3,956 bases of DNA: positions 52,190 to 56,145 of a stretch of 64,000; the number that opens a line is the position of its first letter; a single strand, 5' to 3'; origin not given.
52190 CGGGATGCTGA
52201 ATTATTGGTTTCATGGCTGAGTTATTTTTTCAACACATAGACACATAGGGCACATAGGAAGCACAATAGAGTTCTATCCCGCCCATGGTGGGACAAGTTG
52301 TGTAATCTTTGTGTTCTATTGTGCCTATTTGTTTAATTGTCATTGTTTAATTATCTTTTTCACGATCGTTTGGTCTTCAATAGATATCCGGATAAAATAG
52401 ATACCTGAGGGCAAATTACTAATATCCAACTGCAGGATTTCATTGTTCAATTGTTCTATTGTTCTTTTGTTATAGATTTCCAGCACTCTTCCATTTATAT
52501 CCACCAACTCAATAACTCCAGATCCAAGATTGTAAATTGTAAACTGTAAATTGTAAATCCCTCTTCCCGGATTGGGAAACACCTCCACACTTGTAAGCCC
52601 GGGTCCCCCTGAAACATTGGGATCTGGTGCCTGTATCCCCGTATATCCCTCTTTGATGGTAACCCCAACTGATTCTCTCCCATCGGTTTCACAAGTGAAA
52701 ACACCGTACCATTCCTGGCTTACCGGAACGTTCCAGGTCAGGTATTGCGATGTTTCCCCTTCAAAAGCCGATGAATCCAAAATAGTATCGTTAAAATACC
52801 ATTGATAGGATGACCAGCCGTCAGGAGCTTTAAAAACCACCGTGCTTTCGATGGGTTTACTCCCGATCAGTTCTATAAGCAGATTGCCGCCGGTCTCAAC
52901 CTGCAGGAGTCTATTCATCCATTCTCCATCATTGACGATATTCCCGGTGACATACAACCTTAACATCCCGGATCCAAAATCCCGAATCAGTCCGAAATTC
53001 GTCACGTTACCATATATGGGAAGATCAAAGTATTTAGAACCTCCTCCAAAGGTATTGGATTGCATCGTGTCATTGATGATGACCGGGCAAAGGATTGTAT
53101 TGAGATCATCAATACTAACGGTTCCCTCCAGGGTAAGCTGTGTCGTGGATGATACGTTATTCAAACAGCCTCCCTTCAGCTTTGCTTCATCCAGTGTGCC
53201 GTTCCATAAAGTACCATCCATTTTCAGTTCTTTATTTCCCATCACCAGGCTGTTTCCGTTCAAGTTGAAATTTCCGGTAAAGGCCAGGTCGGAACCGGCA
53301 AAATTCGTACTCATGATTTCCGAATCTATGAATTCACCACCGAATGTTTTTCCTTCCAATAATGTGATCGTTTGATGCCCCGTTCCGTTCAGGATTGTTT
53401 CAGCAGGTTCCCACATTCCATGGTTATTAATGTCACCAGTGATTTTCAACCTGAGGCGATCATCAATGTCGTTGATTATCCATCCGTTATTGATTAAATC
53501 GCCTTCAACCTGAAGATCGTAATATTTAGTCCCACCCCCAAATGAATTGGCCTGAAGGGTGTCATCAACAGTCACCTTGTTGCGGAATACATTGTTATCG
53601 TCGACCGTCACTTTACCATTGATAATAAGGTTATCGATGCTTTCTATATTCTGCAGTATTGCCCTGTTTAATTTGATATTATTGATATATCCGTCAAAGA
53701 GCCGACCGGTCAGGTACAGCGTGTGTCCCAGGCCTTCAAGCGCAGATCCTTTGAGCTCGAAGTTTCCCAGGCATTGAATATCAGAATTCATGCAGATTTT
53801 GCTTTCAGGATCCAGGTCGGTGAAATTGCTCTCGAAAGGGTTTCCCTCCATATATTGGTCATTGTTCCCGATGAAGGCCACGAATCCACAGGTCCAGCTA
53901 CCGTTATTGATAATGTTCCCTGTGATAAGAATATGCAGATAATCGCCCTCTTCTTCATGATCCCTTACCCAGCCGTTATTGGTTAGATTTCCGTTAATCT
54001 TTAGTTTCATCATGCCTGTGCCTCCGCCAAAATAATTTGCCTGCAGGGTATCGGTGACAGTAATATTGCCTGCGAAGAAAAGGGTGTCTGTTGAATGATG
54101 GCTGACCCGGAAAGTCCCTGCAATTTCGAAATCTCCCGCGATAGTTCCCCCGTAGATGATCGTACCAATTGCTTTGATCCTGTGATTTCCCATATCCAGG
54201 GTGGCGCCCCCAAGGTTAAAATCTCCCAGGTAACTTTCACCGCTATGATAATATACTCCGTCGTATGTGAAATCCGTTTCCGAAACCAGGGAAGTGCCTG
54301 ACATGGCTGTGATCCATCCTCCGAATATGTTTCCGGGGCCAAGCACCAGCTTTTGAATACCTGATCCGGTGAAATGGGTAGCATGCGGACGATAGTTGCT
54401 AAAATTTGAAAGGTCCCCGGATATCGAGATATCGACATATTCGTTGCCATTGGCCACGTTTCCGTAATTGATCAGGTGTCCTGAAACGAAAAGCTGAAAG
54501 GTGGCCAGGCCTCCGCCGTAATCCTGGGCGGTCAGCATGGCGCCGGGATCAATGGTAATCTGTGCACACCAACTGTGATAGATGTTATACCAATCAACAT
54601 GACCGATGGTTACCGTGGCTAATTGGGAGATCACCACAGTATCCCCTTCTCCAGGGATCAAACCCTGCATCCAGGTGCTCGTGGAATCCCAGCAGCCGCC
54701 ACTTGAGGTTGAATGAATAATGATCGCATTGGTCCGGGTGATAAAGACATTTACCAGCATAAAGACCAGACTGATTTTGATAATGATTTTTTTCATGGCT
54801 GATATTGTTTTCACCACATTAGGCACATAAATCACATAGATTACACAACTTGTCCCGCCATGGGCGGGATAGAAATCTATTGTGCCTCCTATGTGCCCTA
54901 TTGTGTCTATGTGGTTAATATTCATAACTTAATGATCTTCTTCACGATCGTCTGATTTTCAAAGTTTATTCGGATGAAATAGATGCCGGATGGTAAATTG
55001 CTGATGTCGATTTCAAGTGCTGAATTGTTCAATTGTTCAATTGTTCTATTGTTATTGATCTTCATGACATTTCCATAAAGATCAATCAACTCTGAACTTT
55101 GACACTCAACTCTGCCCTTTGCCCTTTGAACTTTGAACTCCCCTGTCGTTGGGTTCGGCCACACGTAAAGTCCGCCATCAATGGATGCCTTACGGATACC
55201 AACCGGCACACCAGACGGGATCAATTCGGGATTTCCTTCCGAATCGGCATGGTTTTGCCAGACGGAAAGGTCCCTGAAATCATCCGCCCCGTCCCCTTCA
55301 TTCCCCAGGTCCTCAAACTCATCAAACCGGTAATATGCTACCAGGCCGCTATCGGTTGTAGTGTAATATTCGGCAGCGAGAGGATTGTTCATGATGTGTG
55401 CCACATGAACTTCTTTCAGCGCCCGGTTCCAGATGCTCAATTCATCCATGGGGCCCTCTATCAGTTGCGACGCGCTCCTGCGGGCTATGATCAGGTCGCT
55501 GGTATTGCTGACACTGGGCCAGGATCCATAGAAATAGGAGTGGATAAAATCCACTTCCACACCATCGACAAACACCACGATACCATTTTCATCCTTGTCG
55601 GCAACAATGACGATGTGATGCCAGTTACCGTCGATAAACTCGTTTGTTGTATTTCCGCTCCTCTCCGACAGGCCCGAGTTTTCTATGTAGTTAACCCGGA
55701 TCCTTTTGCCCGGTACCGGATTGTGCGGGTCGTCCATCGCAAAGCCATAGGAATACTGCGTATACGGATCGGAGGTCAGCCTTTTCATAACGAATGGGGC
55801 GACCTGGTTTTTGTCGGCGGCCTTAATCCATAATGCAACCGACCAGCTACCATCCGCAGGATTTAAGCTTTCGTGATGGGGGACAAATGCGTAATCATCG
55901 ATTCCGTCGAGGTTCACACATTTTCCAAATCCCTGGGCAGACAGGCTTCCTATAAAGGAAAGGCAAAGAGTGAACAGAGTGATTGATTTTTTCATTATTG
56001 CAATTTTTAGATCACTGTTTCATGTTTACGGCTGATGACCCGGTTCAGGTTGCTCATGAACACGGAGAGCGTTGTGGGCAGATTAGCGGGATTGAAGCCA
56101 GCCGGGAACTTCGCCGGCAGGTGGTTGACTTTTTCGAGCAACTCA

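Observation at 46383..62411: Co-directional array of six T9SS cargo genes sharing one C-terminal module but carrying unrelated passenger domains, with an embedded TPR-LuxR sensor and a stand-alone reductase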

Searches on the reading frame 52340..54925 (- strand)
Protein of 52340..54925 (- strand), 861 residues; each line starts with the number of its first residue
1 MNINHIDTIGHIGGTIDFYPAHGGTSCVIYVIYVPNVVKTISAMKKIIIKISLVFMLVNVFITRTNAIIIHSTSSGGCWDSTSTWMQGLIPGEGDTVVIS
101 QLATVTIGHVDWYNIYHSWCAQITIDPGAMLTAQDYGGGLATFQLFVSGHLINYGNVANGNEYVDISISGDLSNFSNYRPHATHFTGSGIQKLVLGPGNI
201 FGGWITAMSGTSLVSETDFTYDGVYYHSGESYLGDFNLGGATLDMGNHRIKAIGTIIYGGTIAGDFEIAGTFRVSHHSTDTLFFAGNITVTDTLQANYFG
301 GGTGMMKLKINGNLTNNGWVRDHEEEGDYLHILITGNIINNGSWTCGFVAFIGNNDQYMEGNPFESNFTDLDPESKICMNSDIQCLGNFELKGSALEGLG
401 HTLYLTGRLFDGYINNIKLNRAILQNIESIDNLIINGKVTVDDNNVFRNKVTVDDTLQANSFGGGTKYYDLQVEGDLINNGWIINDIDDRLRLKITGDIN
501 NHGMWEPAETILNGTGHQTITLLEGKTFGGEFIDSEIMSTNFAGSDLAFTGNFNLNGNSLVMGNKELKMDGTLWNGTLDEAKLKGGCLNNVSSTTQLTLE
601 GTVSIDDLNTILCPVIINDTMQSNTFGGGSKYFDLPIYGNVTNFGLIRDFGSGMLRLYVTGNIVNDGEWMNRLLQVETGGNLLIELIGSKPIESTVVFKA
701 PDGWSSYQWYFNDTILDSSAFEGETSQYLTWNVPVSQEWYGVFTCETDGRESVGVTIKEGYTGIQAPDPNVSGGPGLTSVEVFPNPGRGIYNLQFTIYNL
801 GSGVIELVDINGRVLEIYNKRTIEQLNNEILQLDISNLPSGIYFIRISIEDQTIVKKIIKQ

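Call 3: search_protein_families(library=pfam, proteins=[window:52340-54925:-], max_evalue=0.01)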
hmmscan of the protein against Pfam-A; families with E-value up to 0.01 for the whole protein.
window:52340-54925:- (861 aa): 1 family
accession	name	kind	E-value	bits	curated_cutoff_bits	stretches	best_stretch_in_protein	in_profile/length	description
PF18962.6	Por_Secre_tail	-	1.7e-12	47.9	27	1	782-859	1-74/75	Secretion system C-terminal sorting domain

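Call 28: search_protein_families(library=ncbifam, proteins=[window:52340-54796:-], max_evalue=0.001)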
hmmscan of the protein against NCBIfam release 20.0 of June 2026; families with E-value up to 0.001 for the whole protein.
window:52340-54796:- (818 aa): 2 families
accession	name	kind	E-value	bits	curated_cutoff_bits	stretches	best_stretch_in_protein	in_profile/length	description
TIGR04183.1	Por_Secre_tail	domain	1.1e-13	50.9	23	1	739-818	1-72/72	T9SS type A sorting domain-containing protein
NF038113.1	T9SSA_dep_M36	equivalog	1.5e-08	33.3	885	1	735-817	791-868/869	T9SS-dependent M36 family metallopeptidase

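Call 40: search_solved_structures(query=window:52340-54796:-, max_evalue=1)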
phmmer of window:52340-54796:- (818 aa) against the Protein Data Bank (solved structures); distinct sequences matched with E-value up to 1: 3.
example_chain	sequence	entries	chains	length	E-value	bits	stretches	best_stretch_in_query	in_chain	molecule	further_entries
8glk_D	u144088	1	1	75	0.00012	23.5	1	737-816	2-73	Endonuclease I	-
8qb1_A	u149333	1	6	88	0.00045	21.6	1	737-817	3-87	Mirolase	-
5jvk_A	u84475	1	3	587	0.018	16.3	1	719-818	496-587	Uncharacterized protein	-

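Call 80: find_homologous_proteins(query=window:52580-54796:-, max_evalue=1e-10)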
Query window:52580-54796:- (739 aa): 60 proteins with E <= 1e-10 among 8000 candidates.
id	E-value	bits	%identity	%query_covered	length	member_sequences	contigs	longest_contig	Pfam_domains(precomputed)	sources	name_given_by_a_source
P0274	0.0e+0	1689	100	100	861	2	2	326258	PF18962.8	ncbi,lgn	-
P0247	0.0e+0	1313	78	100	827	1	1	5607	PF18962.8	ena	-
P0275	0.0e+0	1300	77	100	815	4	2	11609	PF18962.8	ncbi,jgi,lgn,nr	ncbi:hypothetical protein DSECCO2_356450 [anaerobic digester metagenome]|jgi:hypothetical protein|nr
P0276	0.0e+0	1042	76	85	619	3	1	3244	-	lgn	-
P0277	5.6e-243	827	49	85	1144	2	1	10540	PF18962.8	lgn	-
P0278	5.7e-237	807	49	90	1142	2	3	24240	PF18962.8,PF18370.8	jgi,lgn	-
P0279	1.5e-236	805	48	85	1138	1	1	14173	PF18962.8,PF18370.8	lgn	-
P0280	1.1e-234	799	49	85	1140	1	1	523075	PF18962.8,PF18370.8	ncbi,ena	-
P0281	3.8e-181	622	44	98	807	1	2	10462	-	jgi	-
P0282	4.8e-181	622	45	99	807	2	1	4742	-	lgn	-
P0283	3.9e-179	616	44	99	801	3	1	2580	PF18962.8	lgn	-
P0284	1.1e-178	614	44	99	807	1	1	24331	-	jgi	-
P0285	9.9e-176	604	45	98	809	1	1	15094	-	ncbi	-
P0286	1.4e-175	604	44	97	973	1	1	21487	PF18962.8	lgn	-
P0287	7.9e-175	601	43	98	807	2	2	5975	-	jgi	jgi:hypothetical protein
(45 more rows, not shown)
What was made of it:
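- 52340..54796 (-): g4: T9SS cargo of an uncharacterised family. It has an all-beta repetitive body plus a C-terminal Ig-like domain. Its tail is 52340-52579, the divergent ATTTACA-heptamer type. About 60 homologs, all hypothetical (call 80).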

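Call 84: find_encoding_contigs(protein=P0275, flank=10000, max_places=2)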
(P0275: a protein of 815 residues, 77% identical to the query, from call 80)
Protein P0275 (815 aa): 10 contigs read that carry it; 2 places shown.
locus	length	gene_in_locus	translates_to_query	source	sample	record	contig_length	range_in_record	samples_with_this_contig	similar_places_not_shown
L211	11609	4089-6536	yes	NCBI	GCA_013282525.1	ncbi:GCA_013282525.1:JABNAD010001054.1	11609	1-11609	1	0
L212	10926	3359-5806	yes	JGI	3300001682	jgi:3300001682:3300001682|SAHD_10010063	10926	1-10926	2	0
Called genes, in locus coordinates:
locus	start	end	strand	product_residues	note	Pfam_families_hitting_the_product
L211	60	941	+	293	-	PF05222:AlaDh_PNT_N (weak), PF01262:AlaDh_PNT_C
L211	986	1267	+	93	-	-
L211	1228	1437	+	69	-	-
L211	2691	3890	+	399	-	-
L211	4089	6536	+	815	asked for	PF18962:Por_Secre_tail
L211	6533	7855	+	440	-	PF14870:PSII_BNR (weak), PF18962:Por_Secre_tail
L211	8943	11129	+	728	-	PF17957:Big_7, PF19190:BACON_2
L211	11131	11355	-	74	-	-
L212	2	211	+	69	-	?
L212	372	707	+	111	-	-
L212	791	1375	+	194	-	PF02661:Fic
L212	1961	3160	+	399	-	-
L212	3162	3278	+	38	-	-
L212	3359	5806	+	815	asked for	PF18962:Por_Secre_tail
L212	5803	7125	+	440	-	PF14870:PSII_BNR (weak), PF18962:Por_Secre_tail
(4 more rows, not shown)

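Call 91: predict_structure(alignment_id=A2)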
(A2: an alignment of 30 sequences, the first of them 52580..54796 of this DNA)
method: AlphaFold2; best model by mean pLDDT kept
length: 739 residues; sequences in the alignment: 30
mean_pLDDT: 91.1   pTM: 0.76
mean pLDDT of the five models: 91.1, 90.5, 90.2, 89.9, 89.2
residues with pLDDT >= 90: 573; 70-90: 130; 50-70: 17; < 50: 19
segments of 3 or more residues with pLDDT < 50: 721-739
pLDDT, mean of each block of 10 residues (from residue 1): 77 70 76 93 90 94 91 94 96 88 96 94 96 97 92 94 90 95 91 93 94 92 95 87 97 85 95 96 87 97 95 92 95 95 96 96 96 96 96 95 96 91 89 97 92 97 96 92 96 90 97 95 96 97 97 97 96 97 88 96 95 96 96 87 93 89 89 92 92 93 75 84 40 35
secondary structure, 60 per line:
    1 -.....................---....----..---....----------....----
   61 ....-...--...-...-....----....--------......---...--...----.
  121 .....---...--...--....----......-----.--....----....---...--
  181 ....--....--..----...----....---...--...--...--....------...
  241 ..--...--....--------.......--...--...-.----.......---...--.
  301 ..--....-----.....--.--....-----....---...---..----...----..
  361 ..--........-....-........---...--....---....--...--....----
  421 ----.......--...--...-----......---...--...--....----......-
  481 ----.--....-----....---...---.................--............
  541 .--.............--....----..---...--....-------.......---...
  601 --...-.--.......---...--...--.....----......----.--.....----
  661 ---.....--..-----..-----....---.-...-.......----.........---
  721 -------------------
elements in order (helices of 4 or more, strands of 3 or more residues): H2-22 E26-29 E53-56 E61-64 E66-68 E71-73 E75-77 E79-82 E87-90 E99-104 E108-110 E113-115 E120-125 E129-131 E134-136 E139-142 E147-152 E161-164 E169-172 E176-178 E181-184 E187-190 E199-201 E206-209 E213-215 E218-220 E223-225 E228-231 E238-242 E245-247 E250-253 E262-268 E271-273 E276-278 E285-291 E295-297 E300-302 E305-308 E314-318 E324-327 E333-336 E340-342 E352-354 E359-362 E365-372 E374-377 E379-386 E390-392 E395-398 E402-405 E408-410 E413-416 E425-431 E434-436 E439-441 E447-452 E456-458 E461-463 E466-469 E474-479 E488-491 E497-500 E504-506 E510-526 E529-541 E544-556 E559-562 E572-574 E577-580 E588-594 E598-600 E603-605 E610-616 E620-622 E625-627 E630-634 E639-644 E652-656 E664-668 E685-688 E698-704 E709-717
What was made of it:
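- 52340..54796 (-): AF2 pLDDT 91 (call 91).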

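Call 93: fold_search(model_id=the predicted structure, library=pdb)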
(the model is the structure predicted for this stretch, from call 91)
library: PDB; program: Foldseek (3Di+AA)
matches with E <= 10: 1263; with E <= 0.001: 0
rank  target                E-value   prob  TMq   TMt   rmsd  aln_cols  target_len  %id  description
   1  3qs7_H                4.1e-03  1.00  0.09  0.22   6.8       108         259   15  Crystal structure of a human Flt3 ligand-receptor ternary complex (released 2011-03-16)
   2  3qs9_F                4.1e-03  1.00  0.09  0.18   6.8       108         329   15  Crystal structure of a human Flt3 ligand-receptor ternary complex (released 2011-03-16)
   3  3qs9_E                4.1e-03  1.00  0.09  0.15   6.8       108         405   15  Crystal structure of a human Flt3 ligand-receptor ternary complex (released 2011-03-16)
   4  7zv9_L                7.2e-03  1.00  0.09  0.15   6.2       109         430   15  Crystal structure of FLT3 in complex with a monomeric FLT3 Ligand variant (released 2023-05-31)
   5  7zv9_B                7.9e-03  1.00  0.09  0.15   6.2       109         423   13  Crystal structure of FLT3 in complex with a monomeric FLT3 Ligand variant (released 2023-05-31)
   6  7zv9_N                7.9e-03  1.00  0.09  0.14   6.7       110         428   17  Crystal structure of FLT3 in complex with a monomeric FLT3 Ligand variant (released 2023-05-31)
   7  3qs7_G                1.1e-02  1.00  0.09  0.31   6.7       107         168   14  Crystal structure of a human Flt3 ligand-receptor ternary complex (released 2011-03-16)
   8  7qdp_G                1.1e-02  1.00  0.09  0.17   7.0       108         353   15  Crystal structure of FLT3 T343I in complex with the canonical ligand FL (released 2022-12-14)
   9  7qdp_H                1.3e-02  1.00  0.09  0.19   6.1       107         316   13  Crystal structure of FLT3 T343I in complex with the canonical ligand FL (released 2022-12-14)
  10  3qs7_E                1.4e-02  1.00  0.09  0.17   7.0       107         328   14  Crystal structure of a human Flt3 ligand-receptor ternary complex (released 2011-03-16)
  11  7zv9_D                1.6e-02  1.00  0.09  0.15   6.2       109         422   14  Crystal structure of FLT3 in complex with a monomeric FLT3 Ligand variant (released 2023-05-31)
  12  3qs7_F                1.7e-02  1.00  0.09  0.17   7.0       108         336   14  Crystal structure of a human Flt3 ligand-receptor ternary complex (released 2011-03-16)
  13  7zv9_F                1.7e-02  1.00  0.09  0.15   6.8       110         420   16  Crystal structure of FLT3 in complex with a monomeric FLT3 Ligand variant (released 2023-05-31)
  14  7yr5_B                2.2e-02  0.95  0.08  0.21   8.0       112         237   14  Embigin facilitates monocarboxylate transporter 1 localization to plasma membrane and transition to a decoupling state (released 2022-09-28)
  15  7zv9_J                2.5e-02  0.99  0.08  0.13   7.4       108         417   13  Crystal structure of FLT3 in complex with a monomeric FLT3 Ligand variant (released 2023-05-31)
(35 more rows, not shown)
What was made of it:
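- Tried and rejected: Foldseek on the g4 passenger (call 93).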

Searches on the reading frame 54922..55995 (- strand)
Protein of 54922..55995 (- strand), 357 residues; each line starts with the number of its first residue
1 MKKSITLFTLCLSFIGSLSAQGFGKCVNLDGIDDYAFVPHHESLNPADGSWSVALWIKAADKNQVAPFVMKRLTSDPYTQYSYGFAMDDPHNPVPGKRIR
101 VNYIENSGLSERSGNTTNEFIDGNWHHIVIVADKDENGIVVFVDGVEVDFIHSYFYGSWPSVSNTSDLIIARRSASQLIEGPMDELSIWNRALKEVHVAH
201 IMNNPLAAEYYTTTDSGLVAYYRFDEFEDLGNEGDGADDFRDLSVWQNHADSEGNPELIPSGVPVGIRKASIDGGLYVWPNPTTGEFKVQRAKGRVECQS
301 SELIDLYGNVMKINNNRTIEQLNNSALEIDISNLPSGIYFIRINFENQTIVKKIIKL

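Call 3: search_protein_families(library=pfam, proteins=[window:54922-55995:-], max_evalue=0.01)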
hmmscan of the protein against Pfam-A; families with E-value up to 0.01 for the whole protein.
window:54922-55995:- (357 aa): 2 families
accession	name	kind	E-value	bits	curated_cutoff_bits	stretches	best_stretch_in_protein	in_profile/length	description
PF13385.13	Laminin_G_3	-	9.9e-19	68.4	27.6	1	30-198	1-150/151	Concanavalin A-like lectin/glucanases superfamily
PF18962.6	Por_Secre_tail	-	3e-14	53.5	27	1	278-355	1-74/75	Secretion system C-terminal sorting domain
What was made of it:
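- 54922..55995 (-): g5: T9SS cargo with a LamG/concanavalin-like domain. Its tail is 54922-55161. Laminin_G_3 at 68 bits and Por_Secre_tail (call 3).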

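Call 28: search_protein_families(library=ncbifam, proteins=[window:54922-55995:-], max_evalue=0.001)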
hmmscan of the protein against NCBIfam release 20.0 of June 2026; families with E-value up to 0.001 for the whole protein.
window:54922-55995:- (357 aa): 2 families
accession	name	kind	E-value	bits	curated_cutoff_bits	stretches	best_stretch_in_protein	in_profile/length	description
TIGR04183.1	Por_Secre_tail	domain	2.3e-11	43.5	23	1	278-356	1-71/72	T9SS type A sorting domain-containing protein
NF038113.1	T9SSA_dep_M36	equivalog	8.1e-07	27.6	885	1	277-355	794-867/869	T9SS-dependent M36 family metallopeptidase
